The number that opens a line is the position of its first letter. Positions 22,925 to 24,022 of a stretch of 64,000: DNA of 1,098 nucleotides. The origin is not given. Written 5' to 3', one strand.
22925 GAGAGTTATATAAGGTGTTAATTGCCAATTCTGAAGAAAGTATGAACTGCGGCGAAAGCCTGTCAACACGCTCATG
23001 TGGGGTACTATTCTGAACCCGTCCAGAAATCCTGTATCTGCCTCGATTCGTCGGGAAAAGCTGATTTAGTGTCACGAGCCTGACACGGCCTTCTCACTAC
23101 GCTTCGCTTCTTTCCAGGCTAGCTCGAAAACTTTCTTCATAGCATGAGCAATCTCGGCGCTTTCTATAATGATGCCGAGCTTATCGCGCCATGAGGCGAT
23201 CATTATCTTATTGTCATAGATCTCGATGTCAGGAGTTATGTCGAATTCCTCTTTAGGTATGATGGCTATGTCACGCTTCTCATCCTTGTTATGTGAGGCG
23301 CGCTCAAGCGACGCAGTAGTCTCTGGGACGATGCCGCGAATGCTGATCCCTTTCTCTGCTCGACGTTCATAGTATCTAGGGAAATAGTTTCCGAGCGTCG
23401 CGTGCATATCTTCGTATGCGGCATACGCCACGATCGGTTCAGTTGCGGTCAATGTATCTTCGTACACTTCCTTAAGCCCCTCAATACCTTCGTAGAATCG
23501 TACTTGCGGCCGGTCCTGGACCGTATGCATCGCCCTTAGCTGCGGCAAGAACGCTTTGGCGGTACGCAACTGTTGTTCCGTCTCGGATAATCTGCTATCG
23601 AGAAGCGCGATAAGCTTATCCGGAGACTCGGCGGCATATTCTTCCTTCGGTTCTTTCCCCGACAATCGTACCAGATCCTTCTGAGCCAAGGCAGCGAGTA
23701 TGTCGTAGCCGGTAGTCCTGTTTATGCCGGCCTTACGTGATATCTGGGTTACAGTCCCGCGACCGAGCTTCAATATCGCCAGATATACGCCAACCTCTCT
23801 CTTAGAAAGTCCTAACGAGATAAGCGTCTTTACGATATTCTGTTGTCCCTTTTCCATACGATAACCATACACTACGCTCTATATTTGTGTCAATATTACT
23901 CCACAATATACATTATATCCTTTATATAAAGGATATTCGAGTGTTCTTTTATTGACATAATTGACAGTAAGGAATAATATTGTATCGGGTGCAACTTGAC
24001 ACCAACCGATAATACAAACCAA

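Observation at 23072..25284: Uncharacterised radical SAM enzyme with long N-terminal extension and C-terminal Cys cluster, divergent from a TrmB paralog across an AT-rich control region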

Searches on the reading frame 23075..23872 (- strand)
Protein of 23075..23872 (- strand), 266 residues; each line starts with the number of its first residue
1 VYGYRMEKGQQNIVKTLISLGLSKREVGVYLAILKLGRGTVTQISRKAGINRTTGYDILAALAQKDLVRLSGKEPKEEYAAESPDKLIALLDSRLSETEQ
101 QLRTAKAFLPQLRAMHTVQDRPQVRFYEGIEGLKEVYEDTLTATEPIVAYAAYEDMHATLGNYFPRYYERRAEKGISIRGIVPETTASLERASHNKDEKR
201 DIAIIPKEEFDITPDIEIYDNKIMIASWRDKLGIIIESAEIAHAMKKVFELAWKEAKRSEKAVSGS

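Call 3: search_protein_families(library=pfam, proteins=[window:23075-23872:-], max_evalue=0.01)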
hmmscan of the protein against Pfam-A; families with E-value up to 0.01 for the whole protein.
window:23075-23872:- (266 aa): 3 families
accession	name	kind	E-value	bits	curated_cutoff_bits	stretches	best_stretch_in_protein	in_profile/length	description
PF01978.25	TrmB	-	6.7e-14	51.9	25.6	1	19-84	3-67/68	Sugar-specific transcriptional regulator TrmB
PF09339.16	HTH_IclR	-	0.0049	17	22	0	38-69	17-49/52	IclR helix-turn-helix domain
PF08221.17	HTH_9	-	0.0084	16.6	23.4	0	29-68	18-57/62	RNA polymerase III subunit RPC82 helix-turn-helix domain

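Call 4: search_protein_families(library=ncbifam, proteins=[window:23075-23872:-], max_evalue=0.01)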
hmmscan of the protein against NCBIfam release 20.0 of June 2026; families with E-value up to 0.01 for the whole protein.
window:23075-23872:- (266 aa): 4 families
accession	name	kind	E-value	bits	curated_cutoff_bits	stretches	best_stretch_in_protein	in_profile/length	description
NF047390.1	TransRegTrmBL1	equivalog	5.3e-11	42.1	650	1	11-132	4-121/341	HTH-type sugar sensing transcriptional regulator TrmBL1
NF040851.1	tran_reg_TrmB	equivalog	3.2e-08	33.1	600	1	11-145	5-132/338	HTH-type sugar-sensing transcriptional regulator TrmB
NF047392.1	TransRegTrmBHalo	equivalog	1.8e-05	23.9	500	1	19-103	15-98/349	HTH-type sugar sensing transcriptional regulator TrmB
TIGR01884.1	cas_HTH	subfamily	0.00057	19.3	60.2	1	17-76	135-194/202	CRISPR-associated CARF protein Csa3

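Call 36: search_protein_families(library=padloc, proteins=[window:23075-23872:-], max_evalue=0.01)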
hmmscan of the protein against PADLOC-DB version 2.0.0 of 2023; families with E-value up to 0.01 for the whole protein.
window:23075-23872:- (266 aa): 6 families
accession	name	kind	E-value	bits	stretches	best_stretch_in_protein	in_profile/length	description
PDLC01268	CasR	-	3.4e-05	21.9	1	17-79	117-174/179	"CAS-I,CAS-II,CAS-III,CAS-IV,CAS-V,CAS-VI; associated_signaling"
PDLC01857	CARF3--CARF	-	0.00016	19.4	1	37-91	142-192/201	-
PDLC01858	CARF3--CARF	-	0.00056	17.9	1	13-82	133-198/204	-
PDLC01434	CasR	-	0.00057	17.8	1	17-75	121-177/191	"CAS-I,CAS-II,CAS-III,CAS-IV,CAS-V,CAS-VI; associated_signaling"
PDLC01438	Csa3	-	0.0024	16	1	6-110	131-223/305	"CAS-I,CAS-II,CAS-III,CAS-IV,CAS-V,CAS-VI; associated_signaling"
PDLC01849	CARF3--CARF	-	0.0049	14.6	0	4-69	118-182/197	-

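Call 75: search_solved_structures(query=window:23075-23857:-, max_evalue=0.01)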
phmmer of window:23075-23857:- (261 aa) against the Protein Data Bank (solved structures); distinct sequences matched with E-value up to 0.01: 1.
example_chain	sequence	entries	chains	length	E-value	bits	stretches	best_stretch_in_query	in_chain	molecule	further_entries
3qph_A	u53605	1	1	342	0.0055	19.6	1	10-90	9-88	TrmB, a global transcription regulator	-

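Call 80: find_homologous_proteins(query=window:23075-23857:-, max_evalue=1e-10)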
Query window:23075-23857:- (261 aa): 1815 proteins with E <= 1e-10 among 2522 candidates; the best 120 are listed.
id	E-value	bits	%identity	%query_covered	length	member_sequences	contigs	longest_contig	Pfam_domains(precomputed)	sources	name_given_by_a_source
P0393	1.4e-163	560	100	100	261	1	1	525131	PF01978.26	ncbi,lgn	ncbi:MAG: helix-turn-helix domain-containing protein [Patescibacteria group bacterium]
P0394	6.6e-128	443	79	97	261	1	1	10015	PF01978.26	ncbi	-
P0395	4.1e-126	437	80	94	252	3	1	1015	PF01978.26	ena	-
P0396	6.1e-126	437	79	98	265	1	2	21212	PF01978.26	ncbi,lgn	-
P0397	1.0e-123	430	77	97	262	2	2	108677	PF01978.26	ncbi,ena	-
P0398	9.7e-122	423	77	95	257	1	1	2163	PF01978.26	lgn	-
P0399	4.9e-121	421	75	97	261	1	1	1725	PF01978.26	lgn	-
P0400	6.6e-120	417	74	98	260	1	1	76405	PF01978.26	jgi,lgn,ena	-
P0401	2.6e-119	415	73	99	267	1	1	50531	PF01978.26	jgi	jgi:sugar-specific transcriptional regulator TrmB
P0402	4.1e-119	414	75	98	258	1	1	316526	PF01978.26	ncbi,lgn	ncbi:hypothetical protein BH11PAT2_BH11PAT2_03420 [soil metagenome]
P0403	3.3e-118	412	73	98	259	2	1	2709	PF01978.26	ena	-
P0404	2.0e-117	409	73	98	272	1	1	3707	PF01978.26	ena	-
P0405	2.9e-117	408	72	98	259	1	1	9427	PF01978.26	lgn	-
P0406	6.1e-117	407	72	97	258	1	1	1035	PF01978.26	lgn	-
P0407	9.6e-117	407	71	98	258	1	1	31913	PF01978.26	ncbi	-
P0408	2.3e-116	405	70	100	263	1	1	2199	PF01978.26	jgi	jgi:sugar-specific transcriptional regulator TrmB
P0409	3.9e-116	405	76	91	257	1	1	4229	PF01978.26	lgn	-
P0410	4.9e-116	404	71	98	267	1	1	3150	PF01978.26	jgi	jgi:sugar-specific transcriptional regulator TrmB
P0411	7.3e-116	404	71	99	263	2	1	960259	PF01978.26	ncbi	ncbi:MAG: helix-turn-helix domain-containing protein [bacterium]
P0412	2.6e-115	402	71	99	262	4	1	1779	PF01978.26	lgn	-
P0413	3.0e-115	402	73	95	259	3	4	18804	PF01978.26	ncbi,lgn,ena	-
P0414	6.5e-115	401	73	99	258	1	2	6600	PF01978.26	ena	-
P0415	1.2e-114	400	71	97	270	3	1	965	PF01978.26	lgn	-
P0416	1.6e-114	399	71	98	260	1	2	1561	PF01978.26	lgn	-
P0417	5.5e-114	398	70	97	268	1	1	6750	PF01978.26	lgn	-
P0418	9.0e-114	397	72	98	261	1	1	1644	PF01978.26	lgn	-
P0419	1.2e-113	397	70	98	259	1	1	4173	PF01978.26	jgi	jgi:sugar-specific transcriptional regulator TrmB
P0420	1.3e-113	396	71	98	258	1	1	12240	PF01978.26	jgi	jgi:sugar-specific transcriptional regulator TrmB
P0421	1.0e-112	394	70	98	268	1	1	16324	PF01978.26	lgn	-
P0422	1.5e-112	393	68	98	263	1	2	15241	PF01978.26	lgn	-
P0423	1.2e-111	390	68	97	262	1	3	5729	PF01978.26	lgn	-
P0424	6.4e-111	388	69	97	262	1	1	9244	PF01978.26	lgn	-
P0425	1.1e-110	387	67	97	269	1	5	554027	PF01978.26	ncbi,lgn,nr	ncbi:hypothetical protein K2Y00_02710 [Patescibacteria group bacterium]|nr:hypothetical protein [Pat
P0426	3.4e-110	385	69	98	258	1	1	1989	PF01978.26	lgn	-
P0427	1.3e-109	383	70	98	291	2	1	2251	PF01978.26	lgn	-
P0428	1.5e-109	383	69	97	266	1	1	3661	PF01978.26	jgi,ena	-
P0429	1.4e-107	377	73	88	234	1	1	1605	PF01978.26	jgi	jgi:sugar-specific transcriptional regulator TrmB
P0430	1.2e-106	374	66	97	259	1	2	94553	PF01978.26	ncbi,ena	ncbi:MAG: helix-turn-helix domain-containing protein [Patescibacteria group bacterium]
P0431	2.5e-104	366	67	97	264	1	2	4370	PF01978.26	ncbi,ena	-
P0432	9.6e-104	364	63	99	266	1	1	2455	PF01978.26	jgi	jgi:HTH-type transcriptional regulator, sugar sensing transcriptional regulator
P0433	1.4e-103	364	63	98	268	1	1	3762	PF01978.26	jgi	jgi:sugar-specific transcriptional regulator TrmB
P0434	3.3e-103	362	64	99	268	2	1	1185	PF01978.26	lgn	-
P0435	4.5e-103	362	63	98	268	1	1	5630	PF01978.26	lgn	-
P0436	5.7e-103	362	64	97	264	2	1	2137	PF01978.26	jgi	jgi:sugar-specific transcriptional regulator TrmB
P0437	1.9e-102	360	65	97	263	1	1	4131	PF01978.26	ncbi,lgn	-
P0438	5.7e-102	358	63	97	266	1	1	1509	PF01978.26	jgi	jgi:sugar-specific transcriptional regulator TrmB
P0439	8.5e-102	358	65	95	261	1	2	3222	PF01978.26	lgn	-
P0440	1.0e-101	358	64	98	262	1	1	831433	PF01978.26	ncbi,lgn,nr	ncbi:helix-turn-helix domain-containing protein [Patescibacteria group bacterium]|nr:helix-turn-heli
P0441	1.1e-101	357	62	100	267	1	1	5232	PF01978.26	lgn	-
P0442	1.4e-101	357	64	97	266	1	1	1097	PF01978.26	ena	-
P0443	1.7e-101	357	63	98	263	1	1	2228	PF01978.26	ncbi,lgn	-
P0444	2.5e-101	356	65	95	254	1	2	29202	PF01978.26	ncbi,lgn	-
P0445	3.9e-101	356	64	93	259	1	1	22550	PF01978.26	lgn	-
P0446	5.2e-101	355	62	100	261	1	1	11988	PF01978.26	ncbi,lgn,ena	-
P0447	5.4e-101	355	62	98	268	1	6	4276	PF01978.26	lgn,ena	-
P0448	6.4e-101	355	65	93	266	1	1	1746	PF01978.26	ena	-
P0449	1.0e-100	354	63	97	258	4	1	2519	PF01978.26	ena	-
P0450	1.6e-100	354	63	97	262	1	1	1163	PF01978.26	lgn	-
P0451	2.1e-100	353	63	97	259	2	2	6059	PF01978.26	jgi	jgi:sugar-specific transcriptional regulator TrmB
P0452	3.4e-100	353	64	96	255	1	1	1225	PF01978.26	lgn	-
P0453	5.4e-100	352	63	98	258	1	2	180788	PF01978.26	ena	-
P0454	5.8e-100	352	61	98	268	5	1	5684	PF01978.26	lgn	-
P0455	1.1e-99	351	61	98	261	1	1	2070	PF01978.26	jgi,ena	-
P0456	1.4e-99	351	62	97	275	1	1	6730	PF01978.26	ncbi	-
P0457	1.9e-99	350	62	99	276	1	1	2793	PF01978.26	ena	-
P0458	1.9e-99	350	62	99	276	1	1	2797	PF01978.26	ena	-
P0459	2.2e-99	350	62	100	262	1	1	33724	PF01978.26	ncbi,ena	-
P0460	2.8e-99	350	64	95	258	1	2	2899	PF01978.26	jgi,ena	jgi:sugar-specific transcriptional regulator TrmB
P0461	3.8e-99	349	62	97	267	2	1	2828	PF01978.26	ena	-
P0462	3.8e-99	349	62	97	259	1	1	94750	PF01978.26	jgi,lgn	jgi:sugar-specific transcriptional regulator TrmB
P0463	4.1e-99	349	62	98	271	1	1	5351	PF01978.26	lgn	-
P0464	5.2e-99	349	62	95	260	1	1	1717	PF01978.26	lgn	-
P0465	7.3e-99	348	64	97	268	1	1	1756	PF01978.26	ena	-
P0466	1.4e-98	347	62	98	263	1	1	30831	PF01978.26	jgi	jgi:sugar-specific transcriptional regulator TrmB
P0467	1.4e-98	347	63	97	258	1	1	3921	PF01978.26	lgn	-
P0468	2.6e-98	346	62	97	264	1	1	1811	PF01978.26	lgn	-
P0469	3.0e-98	346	62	96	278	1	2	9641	PF01978.26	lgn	-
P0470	3.0e-98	346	62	97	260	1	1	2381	PF01978.26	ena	-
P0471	4.3e-98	346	62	93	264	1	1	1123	PF01978.26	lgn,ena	-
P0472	7.0e-98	345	62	95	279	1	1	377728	PF01978.26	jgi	-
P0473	7.1e-98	345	60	100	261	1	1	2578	PF01978.26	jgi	jgi:sugar-specific transcriptional regulator TrmB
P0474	7.6e-98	345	62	98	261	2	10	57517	PF01978.26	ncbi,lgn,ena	-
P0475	8.4e-98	345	62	98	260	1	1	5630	PF01978.26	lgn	-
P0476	9.5e-98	345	62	99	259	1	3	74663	PF01978.26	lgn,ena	-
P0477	1.1e-97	344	63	98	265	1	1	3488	PF01978.26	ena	-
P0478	1.2e-97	344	62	96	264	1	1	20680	PF01978.26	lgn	-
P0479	1.4e-97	344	63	93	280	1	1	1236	PF01978.26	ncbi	-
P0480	1.5e-97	344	63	95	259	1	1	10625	PF01978.26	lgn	-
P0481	1.8e-97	344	62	98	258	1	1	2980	PF01978.26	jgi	jgi:HTH-type transcriptional regulator, sugar sensing transcriptional regulator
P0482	2.0e-97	344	61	90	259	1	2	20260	PF01978.26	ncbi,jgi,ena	-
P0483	2.3e-97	343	63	90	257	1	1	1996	PF01978.26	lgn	-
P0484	2.5e-97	343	59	97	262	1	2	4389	PF01978.26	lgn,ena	-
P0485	2.8e-97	343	61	98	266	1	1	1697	PF01978.26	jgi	-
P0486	3.5e-97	343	60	99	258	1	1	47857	PF01978.26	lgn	-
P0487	3.7e-97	343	62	97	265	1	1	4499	PF01978.26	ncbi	-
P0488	3.8e-97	343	61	97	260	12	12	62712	PF01978.26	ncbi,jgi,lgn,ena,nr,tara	ncbi:hypothetical protein CL632_03435 [bacterium]|nr:hypothetical protein [bacterium]|tara:strand:+ 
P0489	4.4e-97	342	60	98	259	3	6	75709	PF01978.26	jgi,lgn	jgi:sugar-specific transcriptional regulator TrmB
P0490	4.6e-97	342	60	97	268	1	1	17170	PF01978.26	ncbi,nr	ncbi:hypothetical protein HY090_00880 [Candidatus Kaiserbacteria bacterium]|nr:hypothetical protein 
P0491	4.9e-97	342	61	97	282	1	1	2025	PF01978.26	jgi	jgi:sugar-specific transcriptional regulator TrmB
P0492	5.0e-97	342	60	97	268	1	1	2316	PF01978.26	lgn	-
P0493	5.9e-97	342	60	98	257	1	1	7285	PF01978.26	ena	-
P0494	5.9e-97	342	60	97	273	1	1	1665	PF01978.26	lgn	-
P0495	6.8e-97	342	61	95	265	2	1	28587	PF01978.26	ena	-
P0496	8.3e-97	341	62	98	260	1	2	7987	PF01978.26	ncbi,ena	-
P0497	9.6e-97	341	61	95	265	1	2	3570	PF01978.26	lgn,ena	-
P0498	1.2e-96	341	60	98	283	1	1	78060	PF01978.26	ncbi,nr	ncbi:MAG: hypothetical protein HY978_01455 [Candidatus Liptonbacteria bacterium]|nr:hypothetical pro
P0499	1.2e-96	341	60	97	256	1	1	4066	PF01978.26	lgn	-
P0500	1.2e-96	341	60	98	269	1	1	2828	PF01978.26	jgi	jgi:HTH-type transcriptional regulator, sugar sensing transcriptional regulator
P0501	1.3e-96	341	60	95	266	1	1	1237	PF01978.26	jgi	jgi:sugar-specific transcriptional regulator TrmB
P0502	1.3e-96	341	62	95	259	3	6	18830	PF01978.26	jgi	-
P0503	1.5e-96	341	60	100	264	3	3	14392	PF01978.26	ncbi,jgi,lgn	jgi:sugar-specific transcriptional regulator TrmB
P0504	1.8e-96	340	63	92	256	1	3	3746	PF01978.26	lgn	-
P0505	1.9e-96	340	63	94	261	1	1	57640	PF01978.26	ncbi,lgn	ncbi:MAG: helix-turn-helix domain-containing protein [Candidatus Taylorbacteria bacterium]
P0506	2.1e-96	340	61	97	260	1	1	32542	PF01978.26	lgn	-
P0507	2.2e-96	340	61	95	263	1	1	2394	PF01978.26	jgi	-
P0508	2.9e-96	340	60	98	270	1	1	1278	PF01978.26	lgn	-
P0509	3.5e-96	339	61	99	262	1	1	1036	PF01978.26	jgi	-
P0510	4.6e-96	339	59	98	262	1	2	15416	PF01978.26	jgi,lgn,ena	jgi:sugar-specific transcriptional regulator TrmB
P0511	4.6e-96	339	60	97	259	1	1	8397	PF01978.26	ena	-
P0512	5.5e-96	339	59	98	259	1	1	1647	PF01978.26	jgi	-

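Call 91: predict_structure(alignment_id=A4)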
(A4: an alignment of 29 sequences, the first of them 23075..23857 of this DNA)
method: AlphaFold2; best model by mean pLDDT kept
length: 261 residues; sequences in the alignment: 29
mean_pLDDT: 92.1   pTM: 0.59
mean pLDDT of the five models: 92.1, 90.8, 90.2, 80.4, 74.5
residues with pLDDT >= 90: 219; 70-90: 28; 50-70: 13; < 50: 1
segments of 3 or more residues with pLDDT < 50: none
pLDDT, mean of each block of 10 residues (from residue 1): 85 96 97 95 95 96 86 93 96 96 79 69 97 96 95 93 96 96 92 94 89 97 96 94 97 82 47
secondary structure, 60 per line:
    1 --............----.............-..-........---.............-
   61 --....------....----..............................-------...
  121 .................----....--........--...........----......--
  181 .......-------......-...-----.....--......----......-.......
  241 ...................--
elements in order: H3-14 H19-31 H36-43 H47-59 E63-66 E73-76 H81-110 E118-123 H124-137 E142-145 H148-155 H158-168 E173-178 H181-187 E195-200 E210-214 E217-222 E227-232 H234-259
